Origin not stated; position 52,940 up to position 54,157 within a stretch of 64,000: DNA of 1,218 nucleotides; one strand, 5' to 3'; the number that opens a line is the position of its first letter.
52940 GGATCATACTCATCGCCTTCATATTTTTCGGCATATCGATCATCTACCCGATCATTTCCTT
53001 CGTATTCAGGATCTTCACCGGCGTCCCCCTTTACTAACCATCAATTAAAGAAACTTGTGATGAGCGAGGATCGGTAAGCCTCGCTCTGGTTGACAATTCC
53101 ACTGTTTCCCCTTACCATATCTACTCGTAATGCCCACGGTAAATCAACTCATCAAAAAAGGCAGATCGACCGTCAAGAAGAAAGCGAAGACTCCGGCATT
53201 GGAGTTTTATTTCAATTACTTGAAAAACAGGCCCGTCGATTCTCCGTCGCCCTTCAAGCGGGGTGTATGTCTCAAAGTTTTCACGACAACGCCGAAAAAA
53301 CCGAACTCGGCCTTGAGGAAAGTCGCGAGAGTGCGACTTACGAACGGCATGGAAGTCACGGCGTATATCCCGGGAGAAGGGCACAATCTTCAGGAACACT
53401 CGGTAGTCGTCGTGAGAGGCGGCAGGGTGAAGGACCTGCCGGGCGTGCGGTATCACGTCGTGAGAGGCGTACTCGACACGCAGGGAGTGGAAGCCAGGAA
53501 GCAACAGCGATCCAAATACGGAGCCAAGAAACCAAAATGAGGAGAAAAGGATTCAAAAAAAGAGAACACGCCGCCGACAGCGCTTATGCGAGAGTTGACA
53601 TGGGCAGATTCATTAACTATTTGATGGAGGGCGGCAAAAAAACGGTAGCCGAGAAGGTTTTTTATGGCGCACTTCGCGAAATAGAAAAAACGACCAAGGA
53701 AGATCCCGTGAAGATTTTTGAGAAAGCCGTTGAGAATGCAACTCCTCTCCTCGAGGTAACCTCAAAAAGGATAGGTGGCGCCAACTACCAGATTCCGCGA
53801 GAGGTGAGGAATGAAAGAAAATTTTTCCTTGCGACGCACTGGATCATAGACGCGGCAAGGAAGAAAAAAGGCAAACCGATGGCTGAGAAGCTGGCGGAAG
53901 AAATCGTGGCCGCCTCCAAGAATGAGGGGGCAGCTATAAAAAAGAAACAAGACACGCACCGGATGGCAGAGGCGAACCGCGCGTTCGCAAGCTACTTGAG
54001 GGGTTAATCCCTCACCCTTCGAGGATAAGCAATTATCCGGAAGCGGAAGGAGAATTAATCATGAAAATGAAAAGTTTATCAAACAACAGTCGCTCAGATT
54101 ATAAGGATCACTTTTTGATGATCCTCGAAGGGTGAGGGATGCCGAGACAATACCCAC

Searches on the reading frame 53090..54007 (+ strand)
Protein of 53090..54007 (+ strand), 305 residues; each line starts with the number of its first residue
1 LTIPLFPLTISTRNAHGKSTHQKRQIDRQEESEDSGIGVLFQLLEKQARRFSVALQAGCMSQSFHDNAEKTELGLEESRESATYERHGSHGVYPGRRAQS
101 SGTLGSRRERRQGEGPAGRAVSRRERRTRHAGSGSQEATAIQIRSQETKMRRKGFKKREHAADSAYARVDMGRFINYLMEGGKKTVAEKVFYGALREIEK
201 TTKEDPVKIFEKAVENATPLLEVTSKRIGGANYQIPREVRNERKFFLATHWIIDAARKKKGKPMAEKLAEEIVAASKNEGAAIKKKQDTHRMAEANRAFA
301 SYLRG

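Call 22: search_protein_families(library=pfam, proteins=[window:53090-54007:+], max_evalue=0.001)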
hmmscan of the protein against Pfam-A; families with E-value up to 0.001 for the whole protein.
window:53090-54007:+ (305 aa): 1 family
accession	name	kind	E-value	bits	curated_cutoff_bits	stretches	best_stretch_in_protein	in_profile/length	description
PF00177.27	Ribosomal_S7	-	2.7e-55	186.5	24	1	150-297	1-148/148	Ribosomal protein S7p/S5e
